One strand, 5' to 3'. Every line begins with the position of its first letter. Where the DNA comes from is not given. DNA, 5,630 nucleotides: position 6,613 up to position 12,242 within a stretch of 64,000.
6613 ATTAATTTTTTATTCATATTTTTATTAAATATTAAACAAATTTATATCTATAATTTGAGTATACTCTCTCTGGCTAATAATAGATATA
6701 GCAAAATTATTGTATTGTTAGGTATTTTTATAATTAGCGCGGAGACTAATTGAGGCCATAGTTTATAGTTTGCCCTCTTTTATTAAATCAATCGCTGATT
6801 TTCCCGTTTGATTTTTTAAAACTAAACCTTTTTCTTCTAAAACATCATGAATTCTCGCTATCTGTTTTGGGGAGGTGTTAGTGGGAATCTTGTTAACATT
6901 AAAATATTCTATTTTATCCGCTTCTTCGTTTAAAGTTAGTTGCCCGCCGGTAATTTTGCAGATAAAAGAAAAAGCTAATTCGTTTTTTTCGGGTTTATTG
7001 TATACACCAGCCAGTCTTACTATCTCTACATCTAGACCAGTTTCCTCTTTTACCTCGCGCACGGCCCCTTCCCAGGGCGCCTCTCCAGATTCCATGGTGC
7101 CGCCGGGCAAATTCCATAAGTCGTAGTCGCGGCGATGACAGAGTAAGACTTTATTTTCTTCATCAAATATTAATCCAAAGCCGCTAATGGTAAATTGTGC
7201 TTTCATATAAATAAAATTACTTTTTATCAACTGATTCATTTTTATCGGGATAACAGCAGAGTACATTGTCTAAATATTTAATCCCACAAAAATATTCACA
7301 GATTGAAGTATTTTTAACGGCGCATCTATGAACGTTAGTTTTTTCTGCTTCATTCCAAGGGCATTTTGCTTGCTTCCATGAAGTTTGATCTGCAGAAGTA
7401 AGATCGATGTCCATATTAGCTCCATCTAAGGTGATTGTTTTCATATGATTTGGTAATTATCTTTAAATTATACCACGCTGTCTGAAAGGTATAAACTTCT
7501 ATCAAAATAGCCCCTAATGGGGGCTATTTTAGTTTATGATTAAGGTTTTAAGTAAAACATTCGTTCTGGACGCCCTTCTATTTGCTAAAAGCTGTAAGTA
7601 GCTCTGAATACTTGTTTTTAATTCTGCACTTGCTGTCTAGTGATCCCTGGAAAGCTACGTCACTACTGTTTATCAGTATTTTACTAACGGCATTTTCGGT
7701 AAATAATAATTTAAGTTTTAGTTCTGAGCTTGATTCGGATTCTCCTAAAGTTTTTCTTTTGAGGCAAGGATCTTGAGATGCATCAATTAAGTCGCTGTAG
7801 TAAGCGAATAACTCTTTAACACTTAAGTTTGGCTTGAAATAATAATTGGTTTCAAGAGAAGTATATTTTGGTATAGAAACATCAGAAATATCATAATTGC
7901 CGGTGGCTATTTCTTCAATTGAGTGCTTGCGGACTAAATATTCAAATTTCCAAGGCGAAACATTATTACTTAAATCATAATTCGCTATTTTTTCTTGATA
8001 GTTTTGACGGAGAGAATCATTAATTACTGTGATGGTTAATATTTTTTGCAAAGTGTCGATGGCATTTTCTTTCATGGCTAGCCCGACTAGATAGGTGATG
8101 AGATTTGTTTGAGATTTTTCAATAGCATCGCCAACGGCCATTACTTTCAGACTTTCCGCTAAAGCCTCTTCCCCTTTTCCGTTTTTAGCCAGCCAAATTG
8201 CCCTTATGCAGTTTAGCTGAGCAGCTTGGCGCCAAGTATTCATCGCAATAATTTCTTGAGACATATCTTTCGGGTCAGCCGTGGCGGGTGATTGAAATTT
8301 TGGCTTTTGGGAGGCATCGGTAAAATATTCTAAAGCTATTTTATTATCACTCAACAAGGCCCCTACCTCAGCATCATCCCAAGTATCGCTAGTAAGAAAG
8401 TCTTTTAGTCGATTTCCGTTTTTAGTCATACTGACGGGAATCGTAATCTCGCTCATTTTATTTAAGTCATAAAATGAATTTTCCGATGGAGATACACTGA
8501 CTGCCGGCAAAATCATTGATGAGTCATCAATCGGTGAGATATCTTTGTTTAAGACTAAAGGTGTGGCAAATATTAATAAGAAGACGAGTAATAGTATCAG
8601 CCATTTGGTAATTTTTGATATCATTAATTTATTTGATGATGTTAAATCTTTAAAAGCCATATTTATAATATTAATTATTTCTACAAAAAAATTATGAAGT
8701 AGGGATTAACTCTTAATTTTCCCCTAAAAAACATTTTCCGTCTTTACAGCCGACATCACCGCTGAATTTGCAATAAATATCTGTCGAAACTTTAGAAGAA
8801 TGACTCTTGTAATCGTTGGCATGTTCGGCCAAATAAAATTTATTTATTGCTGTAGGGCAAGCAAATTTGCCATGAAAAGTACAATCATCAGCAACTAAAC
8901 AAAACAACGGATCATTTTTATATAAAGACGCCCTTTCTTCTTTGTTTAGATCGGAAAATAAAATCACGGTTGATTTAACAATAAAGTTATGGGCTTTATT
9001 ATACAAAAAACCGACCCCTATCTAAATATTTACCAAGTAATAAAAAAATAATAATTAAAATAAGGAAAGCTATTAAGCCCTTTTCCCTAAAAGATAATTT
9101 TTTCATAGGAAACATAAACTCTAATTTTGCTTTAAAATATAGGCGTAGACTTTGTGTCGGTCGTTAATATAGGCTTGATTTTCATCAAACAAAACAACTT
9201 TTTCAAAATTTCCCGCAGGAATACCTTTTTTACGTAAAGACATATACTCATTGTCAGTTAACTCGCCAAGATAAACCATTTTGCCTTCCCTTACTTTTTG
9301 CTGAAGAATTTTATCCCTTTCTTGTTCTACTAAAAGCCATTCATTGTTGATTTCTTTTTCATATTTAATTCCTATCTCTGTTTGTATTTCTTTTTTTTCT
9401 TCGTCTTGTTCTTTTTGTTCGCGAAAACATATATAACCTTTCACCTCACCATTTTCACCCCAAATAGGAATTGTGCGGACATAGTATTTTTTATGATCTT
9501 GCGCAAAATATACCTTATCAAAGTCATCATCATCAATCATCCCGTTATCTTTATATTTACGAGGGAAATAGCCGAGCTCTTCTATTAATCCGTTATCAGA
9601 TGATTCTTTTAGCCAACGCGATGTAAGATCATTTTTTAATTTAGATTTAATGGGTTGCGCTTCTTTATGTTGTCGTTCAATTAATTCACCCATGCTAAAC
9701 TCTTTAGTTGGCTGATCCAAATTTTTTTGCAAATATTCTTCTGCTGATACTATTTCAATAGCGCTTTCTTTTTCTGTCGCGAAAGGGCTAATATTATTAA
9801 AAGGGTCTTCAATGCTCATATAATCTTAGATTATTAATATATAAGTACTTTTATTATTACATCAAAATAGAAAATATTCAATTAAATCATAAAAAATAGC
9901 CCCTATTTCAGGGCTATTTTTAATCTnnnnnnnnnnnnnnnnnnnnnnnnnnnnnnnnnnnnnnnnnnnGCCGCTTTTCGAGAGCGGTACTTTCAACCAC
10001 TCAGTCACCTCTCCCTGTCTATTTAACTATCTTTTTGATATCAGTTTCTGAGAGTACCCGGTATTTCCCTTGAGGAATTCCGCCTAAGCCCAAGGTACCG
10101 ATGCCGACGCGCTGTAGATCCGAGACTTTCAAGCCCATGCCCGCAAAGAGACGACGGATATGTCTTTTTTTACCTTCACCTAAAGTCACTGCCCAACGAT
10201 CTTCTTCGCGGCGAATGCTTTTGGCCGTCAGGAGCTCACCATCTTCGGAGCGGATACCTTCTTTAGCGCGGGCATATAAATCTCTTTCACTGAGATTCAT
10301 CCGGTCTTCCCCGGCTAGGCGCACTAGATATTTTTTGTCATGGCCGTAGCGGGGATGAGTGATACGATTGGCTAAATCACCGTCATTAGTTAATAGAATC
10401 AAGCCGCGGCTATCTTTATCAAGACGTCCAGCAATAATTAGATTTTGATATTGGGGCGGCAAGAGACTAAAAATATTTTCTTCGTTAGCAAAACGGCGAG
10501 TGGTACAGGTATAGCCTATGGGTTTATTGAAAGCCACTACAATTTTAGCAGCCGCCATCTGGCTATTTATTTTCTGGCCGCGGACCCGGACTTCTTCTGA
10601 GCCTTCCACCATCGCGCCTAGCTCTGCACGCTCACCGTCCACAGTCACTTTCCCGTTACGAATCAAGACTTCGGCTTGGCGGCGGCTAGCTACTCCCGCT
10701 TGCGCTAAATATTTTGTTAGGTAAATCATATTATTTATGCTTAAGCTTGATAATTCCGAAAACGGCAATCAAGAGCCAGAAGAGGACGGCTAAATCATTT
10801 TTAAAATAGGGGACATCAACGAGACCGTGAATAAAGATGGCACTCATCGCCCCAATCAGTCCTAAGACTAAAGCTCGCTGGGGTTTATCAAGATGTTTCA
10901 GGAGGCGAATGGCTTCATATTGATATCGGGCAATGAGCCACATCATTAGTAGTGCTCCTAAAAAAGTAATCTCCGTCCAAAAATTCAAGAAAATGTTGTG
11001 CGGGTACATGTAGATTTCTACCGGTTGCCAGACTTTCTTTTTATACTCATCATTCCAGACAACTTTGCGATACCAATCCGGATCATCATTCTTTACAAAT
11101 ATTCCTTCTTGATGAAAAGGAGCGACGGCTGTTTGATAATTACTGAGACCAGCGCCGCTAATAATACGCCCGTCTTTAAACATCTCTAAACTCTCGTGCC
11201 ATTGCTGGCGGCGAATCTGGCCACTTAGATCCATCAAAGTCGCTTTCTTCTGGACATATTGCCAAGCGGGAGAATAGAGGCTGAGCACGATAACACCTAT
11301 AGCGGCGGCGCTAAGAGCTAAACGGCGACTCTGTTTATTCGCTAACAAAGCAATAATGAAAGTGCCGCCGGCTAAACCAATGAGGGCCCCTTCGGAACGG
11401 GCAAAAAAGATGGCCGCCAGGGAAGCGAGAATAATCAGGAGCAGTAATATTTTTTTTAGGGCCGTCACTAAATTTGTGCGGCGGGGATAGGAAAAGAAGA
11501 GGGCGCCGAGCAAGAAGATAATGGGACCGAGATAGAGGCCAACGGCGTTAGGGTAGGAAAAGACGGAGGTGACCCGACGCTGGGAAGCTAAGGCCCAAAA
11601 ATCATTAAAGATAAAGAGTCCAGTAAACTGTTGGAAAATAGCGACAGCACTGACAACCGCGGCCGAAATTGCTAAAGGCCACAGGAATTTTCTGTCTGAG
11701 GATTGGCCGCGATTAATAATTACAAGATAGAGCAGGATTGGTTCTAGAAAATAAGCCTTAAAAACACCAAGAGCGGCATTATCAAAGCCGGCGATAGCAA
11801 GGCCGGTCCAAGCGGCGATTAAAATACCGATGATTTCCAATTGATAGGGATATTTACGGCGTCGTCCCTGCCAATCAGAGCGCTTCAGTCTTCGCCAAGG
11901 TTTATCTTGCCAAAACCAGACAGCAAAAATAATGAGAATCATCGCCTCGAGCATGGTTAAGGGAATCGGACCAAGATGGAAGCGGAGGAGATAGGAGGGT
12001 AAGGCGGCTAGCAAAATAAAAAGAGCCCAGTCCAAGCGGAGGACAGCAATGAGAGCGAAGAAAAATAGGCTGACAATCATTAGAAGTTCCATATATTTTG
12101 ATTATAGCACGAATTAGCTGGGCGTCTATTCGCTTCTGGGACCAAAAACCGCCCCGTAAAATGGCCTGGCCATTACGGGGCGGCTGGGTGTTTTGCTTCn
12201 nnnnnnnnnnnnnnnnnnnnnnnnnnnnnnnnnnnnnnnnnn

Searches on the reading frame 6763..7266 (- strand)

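Call 50: search_protein_families(library=pfam, proteins=[window:6763-7266:-], max_evalue=0.001)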
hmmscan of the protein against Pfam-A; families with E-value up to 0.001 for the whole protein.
window:6763-7266:- (167 aa): 1 family
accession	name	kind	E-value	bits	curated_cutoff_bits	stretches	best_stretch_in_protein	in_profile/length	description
PF00293.34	NUDIX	-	5.2e-21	75.5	21.1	1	32-131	9-123/134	NUDIX domain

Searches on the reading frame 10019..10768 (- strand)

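Call 24: search_protein_families(library=pfam, proteins=[window:10019-10768:-], max_evalue=0.001)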
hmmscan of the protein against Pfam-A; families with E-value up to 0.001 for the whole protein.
window:10019-10768:- (249 aa): 2 families
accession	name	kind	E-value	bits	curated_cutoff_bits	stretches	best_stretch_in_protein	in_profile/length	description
PF00849.27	PseudoU_synth_2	-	8.7e-17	62.2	26.8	1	77-209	2-151/152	RNA pseudouridylate synthase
PF01479.30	S4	-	1.8e-10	40.8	22.8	1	19-60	5-48/48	S4 domain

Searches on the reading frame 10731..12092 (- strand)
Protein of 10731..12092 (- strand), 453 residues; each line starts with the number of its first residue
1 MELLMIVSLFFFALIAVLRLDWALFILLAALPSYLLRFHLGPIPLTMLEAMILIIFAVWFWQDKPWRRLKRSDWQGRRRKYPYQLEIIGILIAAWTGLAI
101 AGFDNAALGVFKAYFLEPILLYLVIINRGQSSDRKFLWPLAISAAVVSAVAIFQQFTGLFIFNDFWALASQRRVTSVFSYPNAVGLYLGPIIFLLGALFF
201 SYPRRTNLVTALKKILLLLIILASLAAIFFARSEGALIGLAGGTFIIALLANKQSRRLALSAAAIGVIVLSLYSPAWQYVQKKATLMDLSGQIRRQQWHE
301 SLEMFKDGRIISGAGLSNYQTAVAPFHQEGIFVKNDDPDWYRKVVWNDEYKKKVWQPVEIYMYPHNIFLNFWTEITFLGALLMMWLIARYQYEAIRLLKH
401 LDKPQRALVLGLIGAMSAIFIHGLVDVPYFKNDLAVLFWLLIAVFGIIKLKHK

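Call 24: search_protein_families(library=pfam, proteins=[window:10731-12092:-], max_evalue=0.001)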
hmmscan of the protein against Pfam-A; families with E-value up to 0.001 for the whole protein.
window:10731-12092:- (453 aa): 1 family
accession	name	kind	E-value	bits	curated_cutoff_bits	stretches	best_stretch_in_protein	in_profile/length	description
PF04932.20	Wzy_C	-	9.3e-13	48.7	31.7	1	220-383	2-148/149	O-Antigen ligase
